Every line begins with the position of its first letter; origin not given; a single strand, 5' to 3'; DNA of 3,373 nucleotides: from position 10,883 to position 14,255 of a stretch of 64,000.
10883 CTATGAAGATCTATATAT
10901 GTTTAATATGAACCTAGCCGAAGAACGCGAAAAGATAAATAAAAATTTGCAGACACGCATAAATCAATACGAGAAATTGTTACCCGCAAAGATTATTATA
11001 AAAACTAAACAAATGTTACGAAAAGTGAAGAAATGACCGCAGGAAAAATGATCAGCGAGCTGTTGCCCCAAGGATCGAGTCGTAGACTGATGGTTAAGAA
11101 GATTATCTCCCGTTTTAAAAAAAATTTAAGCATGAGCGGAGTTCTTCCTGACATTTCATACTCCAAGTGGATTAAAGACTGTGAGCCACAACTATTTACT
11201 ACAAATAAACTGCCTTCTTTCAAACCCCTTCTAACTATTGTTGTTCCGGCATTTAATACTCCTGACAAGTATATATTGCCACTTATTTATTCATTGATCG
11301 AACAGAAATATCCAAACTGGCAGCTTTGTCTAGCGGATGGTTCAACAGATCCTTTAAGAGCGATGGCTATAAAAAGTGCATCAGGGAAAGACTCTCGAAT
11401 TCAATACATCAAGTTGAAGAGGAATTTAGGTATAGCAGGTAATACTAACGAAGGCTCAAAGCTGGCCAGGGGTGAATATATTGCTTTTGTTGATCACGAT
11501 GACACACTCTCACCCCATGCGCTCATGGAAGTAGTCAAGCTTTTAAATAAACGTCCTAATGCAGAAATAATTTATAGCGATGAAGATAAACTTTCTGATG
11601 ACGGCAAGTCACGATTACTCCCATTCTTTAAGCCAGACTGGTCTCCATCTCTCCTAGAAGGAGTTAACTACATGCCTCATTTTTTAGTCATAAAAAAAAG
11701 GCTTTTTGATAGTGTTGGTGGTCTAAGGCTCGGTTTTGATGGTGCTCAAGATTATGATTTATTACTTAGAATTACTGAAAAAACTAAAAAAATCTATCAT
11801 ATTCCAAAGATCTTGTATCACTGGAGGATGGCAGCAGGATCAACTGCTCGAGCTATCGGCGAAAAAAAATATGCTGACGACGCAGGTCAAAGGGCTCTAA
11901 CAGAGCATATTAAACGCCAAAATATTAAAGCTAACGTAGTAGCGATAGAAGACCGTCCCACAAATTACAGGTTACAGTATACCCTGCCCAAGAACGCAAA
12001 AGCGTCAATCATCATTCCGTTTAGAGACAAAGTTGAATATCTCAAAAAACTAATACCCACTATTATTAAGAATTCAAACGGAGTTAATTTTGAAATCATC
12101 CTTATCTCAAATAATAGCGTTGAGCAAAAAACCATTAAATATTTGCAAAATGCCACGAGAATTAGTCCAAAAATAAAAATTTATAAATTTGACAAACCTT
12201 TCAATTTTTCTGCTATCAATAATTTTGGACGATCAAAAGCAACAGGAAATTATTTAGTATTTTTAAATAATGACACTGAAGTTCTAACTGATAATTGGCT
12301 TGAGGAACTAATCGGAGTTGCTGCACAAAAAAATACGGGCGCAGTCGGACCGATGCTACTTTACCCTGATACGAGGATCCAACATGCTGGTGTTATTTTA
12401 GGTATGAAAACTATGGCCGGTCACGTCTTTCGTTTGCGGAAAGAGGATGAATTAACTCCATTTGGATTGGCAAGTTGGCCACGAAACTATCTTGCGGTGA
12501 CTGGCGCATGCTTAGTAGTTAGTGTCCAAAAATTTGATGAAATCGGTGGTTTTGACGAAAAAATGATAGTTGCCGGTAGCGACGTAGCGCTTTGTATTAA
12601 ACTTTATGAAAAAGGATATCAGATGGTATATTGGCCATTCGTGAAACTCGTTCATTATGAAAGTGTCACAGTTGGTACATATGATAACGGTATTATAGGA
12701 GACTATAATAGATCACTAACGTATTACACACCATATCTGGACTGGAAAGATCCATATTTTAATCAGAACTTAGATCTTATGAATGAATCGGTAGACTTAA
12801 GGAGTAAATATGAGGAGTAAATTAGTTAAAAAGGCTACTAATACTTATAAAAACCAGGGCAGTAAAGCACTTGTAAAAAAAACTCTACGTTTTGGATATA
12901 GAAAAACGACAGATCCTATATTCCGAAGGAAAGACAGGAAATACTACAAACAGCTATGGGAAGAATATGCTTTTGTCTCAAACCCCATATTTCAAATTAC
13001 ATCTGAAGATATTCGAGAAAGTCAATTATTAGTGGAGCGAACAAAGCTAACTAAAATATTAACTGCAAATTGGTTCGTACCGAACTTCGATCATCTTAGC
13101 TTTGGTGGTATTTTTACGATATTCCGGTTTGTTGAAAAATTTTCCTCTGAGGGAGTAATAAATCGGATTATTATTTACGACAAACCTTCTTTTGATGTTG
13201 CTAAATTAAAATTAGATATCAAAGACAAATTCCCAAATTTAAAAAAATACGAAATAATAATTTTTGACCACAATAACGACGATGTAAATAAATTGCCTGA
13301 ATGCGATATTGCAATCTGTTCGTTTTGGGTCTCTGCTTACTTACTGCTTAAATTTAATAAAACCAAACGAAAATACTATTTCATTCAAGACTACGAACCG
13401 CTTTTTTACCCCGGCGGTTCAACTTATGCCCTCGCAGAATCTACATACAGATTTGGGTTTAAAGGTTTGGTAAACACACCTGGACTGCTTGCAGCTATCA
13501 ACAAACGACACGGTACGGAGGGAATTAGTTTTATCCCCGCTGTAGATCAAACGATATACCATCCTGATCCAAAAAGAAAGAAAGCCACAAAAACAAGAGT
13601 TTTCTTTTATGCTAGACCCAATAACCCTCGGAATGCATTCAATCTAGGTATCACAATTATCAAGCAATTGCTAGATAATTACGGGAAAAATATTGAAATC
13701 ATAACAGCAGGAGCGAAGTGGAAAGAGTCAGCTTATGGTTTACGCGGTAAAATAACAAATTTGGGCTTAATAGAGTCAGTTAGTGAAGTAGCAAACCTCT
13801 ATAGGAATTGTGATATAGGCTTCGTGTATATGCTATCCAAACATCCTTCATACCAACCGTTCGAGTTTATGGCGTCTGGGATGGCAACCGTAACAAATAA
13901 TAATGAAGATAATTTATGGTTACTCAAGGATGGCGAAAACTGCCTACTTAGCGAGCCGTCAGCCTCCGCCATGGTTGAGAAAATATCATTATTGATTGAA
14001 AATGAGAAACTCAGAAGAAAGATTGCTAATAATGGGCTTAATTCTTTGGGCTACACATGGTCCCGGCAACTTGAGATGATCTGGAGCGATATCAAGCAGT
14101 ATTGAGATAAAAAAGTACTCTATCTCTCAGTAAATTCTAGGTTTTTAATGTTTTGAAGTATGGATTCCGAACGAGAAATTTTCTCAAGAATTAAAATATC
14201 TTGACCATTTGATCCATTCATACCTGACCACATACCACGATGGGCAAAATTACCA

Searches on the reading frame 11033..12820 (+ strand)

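Call 15: search_protein_families(library=pfam, proteins=[window:11033-12820:+], max_evalue=0.001)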
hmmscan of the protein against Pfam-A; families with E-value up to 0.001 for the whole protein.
window:11033-12820:+ (595 aa): 5 families
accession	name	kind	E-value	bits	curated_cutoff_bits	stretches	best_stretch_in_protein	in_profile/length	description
PF00535.33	Glycos_transf_2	-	2.5e-43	148.4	23.3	2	68-224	1-163/168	Glycosyl transferase family 2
PF10111.15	Glyco_tranf_2_2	-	3.8e-22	79.5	27.3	2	69-265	2-218/276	Glycosyltransferase like family 2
PF13641.12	Glyco_tranf_2_3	-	2.4e-17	64.2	27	2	67-180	3-119/230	Glycosyltransferase like family 2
PF13632.12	Glyco_trans_2_3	-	2.1e-06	28.1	27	0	485-545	68-125/198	Glycosyl transferase family group 2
PF13712.12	Glyco_tranf_2_5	-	0.00024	21.4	27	0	356-468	4-115/210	Glycosyltransferase like family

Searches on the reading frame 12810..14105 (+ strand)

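Call 15: search_protein_families(library=pfam, proteins=[window:12810-14105:+], max_evalue=0.001)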
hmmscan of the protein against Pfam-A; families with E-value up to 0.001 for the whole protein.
window:12810-14105:+ (431 aa): 5 families
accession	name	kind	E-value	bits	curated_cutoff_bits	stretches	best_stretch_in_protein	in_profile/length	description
PF22772.2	WsaF_C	-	8.5e-28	97.3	27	1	263-392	2-132/133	WsaF, C-terminal domain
PF21374.3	WsaF_N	-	2.8e-12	47.4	27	1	96-215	13-145/156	WsaF, N-terminal domain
PF00534.26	Glycos_transf_1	-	2.9e-12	46.9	26.4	1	255-409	8-169/172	Glycosyl transferases group 1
PF13524.12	Glyco_trans_1_2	-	4.5e-10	40.1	25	1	293-419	13-137/144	Glycosyl transferase-like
PF13692.12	Glyco_trans_1_4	-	4.8e-08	33.8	27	1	263-398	3-142/142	Glycosyl transferases group 1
